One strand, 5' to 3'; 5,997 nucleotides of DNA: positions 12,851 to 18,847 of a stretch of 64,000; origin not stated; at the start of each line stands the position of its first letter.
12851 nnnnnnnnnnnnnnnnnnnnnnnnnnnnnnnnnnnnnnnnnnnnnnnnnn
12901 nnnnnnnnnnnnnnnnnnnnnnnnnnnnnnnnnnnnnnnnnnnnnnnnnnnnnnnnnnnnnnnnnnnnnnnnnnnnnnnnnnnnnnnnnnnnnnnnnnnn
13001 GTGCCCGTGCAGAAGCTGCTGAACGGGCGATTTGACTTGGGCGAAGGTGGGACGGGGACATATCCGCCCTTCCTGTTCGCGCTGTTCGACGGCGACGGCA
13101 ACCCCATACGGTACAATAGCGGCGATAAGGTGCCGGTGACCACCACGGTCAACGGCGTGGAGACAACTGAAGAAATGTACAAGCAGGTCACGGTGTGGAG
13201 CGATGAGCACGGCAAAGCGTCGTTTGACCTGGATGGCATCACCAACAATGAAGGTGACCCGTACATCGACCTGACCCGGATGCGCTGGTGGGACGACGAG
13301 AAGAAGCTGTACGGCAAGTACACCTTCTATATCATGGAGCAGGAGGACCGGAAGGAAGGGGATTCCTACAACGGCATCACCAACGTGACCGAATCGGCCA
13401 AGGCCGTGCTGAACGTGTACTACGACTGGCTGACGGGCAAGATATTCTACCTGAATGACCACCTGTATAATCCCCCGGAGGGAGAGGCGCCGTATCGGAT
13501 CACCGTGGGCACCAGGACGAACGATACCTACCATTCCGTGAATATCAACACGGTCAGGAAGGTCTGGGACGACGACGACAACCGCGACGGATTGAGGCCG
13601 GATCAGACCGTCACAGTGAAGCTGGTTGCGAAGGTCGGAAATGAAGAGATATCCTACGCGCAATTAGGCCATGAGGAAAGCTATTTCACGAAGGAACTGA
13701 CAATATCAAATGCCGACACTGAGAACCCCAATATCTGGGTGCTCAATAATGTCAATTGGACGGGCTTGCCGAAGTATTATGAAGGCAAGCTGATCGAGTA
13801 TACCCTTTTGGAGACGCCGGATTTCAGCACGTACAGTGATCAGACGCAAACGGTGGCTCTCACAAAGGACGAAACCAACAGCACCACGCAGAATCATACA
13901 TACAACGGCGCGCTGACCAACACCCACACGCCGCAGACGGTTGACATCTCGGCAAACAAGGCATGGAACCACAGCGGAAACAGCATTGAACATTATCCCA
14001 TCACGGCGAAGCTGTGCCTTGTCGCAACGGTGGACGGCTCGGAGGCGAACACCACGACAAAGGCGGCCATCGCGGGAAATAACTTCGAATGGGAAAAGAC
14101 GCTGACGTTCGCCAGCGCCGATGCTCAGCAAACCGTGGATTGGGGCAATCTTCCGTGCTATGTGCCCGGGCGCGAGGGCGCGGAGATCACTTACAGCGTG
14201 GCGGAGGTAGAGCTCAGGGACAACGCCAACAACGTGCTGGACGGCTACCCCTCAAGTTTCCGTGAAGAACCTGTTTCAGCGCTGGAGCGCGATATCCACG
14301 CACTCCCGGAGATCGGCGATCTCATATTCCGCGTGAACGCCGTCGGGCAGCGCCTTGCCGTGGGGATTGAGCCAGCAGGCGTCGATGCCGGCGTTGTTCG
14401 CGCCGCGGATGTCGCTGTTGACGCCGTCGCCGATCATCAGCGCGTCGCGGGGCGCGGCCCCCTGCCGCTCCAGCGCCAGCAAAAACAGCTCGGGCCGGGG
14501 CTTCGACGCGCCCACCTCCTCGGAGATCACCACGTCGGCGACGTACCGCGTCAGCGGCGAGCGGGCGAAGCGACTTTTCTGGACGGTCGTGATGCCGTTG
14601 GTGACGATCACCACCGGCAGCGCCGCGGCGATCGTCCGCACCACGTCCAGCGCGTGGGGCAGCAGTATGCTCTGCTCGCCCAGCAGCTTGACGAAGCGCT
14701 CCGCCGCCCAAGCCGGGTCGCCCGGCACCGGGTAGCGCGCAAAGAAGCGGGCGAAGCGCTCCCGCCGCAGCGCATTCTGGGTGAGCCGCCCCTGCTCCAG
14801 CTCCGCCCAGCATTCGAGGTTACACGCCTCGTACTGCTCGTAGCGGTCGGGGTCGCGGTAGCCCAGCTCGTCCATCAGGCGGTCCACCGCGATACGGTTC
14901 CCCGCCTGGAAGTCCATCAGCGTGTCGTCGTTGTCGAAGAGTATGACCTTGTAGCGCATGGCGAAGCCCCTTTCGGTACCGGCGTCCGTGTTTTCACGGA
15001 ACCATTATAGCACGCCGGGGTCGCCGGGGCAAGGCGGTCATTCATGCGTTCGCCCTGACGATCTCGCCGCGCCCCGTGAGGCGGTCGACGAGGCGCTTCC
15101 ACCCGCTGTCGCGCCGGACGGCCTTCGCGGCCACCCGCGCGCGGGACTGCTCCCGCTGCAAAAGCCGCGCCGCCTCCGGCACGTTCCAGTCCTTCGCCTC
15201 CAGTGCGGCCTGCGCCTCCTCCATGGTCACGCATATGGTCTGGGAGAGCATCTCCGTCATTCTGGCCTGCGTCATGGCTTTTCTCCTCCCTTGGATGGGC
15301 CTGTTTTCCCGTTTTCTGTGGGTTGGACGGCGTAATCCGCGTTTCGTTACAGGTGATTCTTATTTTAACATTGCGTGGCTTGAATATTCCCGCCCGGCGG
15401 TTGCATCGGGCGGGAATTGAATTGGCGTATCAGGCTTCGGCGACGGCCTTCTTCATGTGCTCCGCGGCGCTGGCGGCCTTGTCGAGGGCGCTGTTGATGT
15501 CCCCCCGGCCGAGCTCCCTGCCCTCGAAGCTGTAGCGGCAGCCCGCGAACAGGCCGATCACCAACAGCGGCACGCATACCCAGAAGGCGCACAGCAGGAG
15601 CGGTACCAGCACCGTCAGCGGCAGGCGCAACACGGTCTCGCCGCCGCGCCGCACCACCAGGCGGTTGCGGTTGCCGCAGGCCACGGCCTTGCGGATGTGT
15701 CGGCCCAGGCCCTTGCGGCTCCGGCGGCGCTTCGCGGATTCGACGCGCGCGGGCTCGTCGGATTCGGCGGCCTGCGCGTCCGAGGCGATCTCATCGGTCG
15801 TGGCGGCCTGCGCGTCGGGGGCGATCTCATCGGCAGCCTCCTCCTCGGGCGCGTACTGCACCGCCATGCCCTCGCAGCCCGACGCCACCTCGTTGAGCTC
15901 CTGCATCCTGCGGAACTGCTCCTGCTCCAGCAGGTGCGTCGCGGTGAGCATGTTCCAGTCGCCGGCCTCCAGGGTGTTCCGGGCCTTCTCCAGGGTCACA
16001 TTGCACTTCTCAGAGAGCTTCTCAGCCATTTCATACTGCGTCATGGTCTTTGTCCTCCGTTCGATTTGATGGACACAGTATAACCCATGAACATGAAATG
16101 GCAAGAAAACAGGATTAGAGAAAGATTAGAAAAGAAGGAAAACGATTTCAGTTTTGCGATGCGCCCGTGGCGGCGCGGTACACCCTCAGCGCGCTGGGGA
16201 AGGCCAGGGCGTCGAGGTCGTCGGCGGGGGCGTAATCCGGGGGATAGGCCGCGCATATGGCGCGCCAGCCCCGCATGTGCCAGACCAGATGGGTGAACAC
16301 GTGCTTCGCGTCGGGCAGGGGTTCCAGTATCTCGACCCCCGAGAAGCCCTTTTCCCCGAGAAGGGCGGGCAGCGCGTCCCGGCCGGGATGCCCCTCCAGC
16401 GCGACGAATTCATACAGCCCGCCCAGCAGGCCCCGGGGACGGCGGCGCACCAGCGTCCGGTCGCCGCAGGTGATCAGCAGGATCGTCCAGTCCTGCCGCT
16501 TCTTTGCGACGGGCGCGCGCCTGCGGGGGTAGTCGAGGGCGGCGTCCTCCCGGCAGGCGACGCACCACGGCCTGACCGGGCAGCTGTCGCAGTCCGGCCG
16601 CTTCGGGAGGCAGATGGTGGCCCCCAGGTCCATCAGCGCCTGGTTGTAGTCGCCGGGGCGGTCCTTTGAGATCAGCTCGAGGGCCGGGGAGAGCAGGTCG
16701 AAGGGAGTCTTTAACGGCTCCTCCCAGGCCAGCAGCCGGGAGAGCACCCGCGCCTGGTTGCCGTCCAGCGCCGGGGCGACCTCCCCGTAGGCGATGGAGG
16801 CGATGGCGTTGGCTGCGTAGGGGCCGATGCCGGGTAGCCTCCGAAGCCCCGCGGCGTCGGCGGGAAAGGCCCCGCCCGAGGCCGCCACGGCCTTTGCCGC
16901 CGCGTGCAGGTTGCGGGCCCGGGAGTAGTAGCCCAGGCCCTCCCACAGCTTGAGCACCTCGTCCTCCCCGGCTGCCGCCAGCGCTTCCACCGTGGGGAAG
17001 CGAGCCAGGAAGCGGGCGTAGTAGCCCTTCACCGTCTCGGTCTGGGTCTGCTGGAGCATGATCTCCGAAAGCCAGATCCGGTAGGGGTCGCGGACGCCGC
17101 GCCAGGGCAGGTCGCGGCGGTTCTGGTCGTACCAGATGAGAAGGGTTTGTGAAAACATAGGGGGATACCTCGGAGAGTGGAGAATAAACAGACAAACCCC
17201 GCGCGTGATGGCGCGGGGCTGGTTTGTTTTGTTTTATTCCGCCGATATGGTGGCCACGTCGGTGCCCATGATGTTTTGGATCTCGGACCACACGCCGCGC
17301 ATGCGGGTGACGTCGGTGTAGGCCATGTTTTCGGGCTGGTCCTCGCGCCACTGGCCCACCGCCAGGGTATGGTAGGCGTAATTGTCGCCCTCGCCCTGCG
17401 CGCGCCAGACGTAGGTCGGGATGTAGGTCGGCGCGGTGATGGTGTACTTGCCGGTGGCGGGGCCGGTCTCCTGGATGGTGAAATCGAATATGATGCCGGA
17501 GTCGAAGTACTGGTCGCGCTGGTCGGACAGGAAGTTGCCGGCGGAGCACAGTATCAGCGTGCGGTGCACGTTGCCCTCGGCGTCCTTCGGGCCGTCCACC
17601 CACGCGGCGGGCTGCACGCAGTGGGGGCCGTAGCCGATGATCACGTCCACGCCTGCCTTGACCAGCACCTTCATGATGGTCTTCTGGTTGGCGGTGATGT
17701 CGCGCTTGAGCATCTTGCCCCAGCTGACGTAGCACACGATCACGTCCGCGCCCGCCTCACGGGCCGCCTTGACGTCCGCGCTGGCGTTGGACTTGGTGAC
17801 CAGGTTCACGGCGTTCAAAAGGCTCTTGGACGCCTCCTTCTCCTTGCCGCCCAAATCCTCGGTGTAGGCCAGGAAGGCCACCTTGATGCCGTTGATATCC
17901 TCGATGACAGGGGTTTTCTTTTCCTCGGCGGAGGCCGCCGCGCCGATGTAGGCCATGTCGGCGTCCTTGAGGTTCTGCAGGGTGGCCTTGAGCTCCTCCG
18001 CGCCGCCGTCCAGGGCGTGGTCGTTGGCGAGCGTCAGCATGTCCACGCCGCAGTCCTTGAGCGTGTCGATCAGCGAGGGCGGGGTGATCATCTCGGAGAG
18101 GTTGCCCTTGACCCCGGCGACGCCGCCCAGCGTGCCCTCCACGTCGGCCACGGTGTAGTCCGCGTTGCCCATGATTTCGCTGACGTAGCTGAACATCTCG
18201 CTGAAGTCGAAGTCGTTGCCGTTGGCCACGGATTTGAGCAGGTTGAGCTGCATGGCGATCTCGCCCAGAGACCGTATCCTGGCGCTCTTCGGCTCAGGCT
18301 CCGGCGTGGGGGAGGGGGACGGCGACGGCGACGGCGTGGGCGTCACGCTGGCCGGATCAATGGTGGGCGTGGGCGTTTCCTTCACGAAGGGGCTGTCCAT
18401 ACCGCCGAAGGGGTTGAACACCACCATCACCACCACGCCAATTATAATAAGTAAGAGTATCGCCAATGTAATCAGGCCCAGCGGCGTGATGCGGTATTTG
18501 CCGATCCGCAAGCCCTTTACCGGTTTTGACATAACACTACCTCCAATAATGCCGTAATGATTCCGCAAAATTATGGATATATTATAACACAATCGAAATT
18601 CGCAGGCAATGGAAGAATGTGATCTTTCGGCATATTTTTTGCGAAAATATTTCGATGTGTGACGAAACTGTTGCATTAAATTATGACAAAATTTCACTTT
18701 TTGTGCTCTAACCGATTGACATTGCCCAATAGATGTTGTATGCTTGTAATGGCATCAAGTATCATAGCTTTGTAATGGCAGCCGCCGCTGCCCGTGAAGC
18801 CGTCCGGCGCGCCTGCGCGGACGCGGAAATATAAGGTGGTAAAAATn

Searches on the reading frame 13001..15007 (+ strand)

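Call 20: search_protein_families(library=pfam, proteins=[window:13001-15007:+], max_evalue=0.00001)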
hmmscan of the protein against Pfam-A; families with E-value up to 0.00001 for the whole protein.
window:13001-15007:+ (669 aa): 1 family
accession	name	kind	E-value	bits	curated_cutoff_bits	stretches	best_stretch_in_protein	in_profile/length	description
PF05738.19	Cna_B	-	1e-11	45.6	22.3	1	184-283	2-80/87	Cna protein B-type domain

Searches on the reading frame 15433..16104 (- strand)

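Call 20: search_protein_families(library=pfam, proteins=[window:15433-16104:-], max_evalue=0.00001)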
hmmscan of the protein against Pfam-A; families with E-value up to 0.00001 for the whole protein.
window:15433-16104:- (224 aa): 1 family
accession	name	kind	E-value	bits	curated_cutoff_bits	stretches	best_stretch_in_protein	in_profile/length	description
PF14242.11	DUF4342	-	2.1e-07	31.3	25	1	132-188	14-74/81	Domain of unknown function (DUF4342)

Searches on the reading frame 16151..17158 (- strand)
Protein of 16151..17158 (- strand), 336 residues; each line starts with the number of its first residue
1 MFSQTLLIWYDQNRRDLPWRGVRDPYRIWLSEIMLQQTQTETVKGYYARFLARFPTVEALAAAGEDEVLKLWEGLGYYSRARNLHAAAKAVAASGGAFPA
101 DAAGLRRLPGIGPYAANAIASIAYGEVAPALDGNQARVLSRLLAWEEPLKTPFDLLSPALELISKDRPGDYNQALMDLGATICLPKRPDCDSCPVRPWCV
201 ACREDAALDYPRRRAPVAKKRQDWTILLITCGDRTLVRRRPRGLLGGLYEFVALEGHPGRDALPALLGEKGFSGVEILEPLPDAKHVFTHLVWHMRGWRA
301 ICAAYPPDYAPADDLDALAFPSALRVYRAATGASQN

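Call 20: search_protein_families(library=pfam, proteins=[window:16151-17158:-], max_evalue=0.00001)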
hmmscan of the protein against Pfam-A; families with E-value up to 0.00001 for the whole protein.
window:16151-17158:- (336 aa): 2 families
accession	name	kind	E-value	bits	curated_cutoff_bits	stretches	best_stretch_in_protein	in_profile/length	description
PF00730.31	HhH-GPD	-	5.6e-23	81.8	26.2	1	31-147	2-91/108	HhH-GPD superfamily base excision DNA repair protein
PF14815.12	NUDIX_4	-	8e-18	64.7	35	1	226-327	2-110/113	NUDIX domain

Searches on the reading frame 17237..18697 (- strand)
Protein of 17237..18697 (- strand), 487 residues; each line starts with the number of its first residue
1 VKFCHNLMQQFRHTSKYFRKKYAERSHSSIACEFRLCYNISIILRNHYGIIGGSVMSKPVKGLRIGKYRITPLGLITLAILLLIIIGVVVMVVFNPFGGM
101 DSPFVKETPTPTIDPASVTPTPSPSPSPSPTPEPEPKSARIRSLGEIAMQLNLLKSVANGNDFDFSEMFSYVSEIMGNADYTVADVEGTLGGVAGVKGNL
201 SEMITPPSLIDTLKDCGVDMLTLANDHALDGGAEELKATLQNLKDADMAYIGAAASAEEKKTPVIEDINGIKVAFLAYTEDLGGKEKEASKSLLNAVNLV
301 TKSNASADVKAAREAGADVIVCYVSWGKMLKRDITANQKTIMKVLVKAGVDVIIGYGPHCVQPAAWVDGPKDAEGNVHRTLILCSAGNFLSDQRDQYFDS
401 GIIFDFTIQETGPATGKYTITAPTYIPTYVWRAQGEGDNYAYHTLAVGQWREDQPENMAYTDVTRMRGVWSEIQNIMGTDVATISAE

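Call 20: search_protein_families(library=pfam, proteins=[window:17237-18697:-], max_evalue=0.00001)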
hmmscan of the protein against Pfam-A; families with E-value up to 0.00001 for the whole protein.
window:17237-18697:- (487 aa): 1 family
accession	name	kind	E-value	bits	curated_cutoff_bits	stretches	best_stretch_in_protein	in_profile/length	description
PF09587.15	PGA_cap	-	3.2e-52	178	27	1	144-393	5-255/255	Bacterial capsule synthesis protein PGA_cap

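Call 100: search_solved_structures(query=window:17237-18535:-, max_evalue=0.001, show_alignments=1)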
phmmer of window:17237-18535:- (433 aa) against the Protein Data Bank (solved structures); distinct sequences matched with E-value up to 0.001: 0.

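Call 101: search_protein_families(library=ncbifam, proteins=[window:17237-18535:-], max_evalue=0.001)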
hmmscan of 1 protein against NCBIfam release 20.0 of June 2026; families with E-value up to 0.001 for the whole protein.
window:17237-18535:- (433 aa): 2 families
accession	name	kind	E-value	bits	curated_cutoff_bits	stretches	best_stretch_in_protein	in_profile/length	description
NF038314.1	epimerase_MslH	equivalog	8.6e-08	31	700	1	119-227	30-142/439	lasso peptide C-terminal Trp epimerase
NF037973.1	metallo_SslE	exception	0.00079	16.9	3000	0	50-84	55-88/1519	lipoprotein metalloprotease SslE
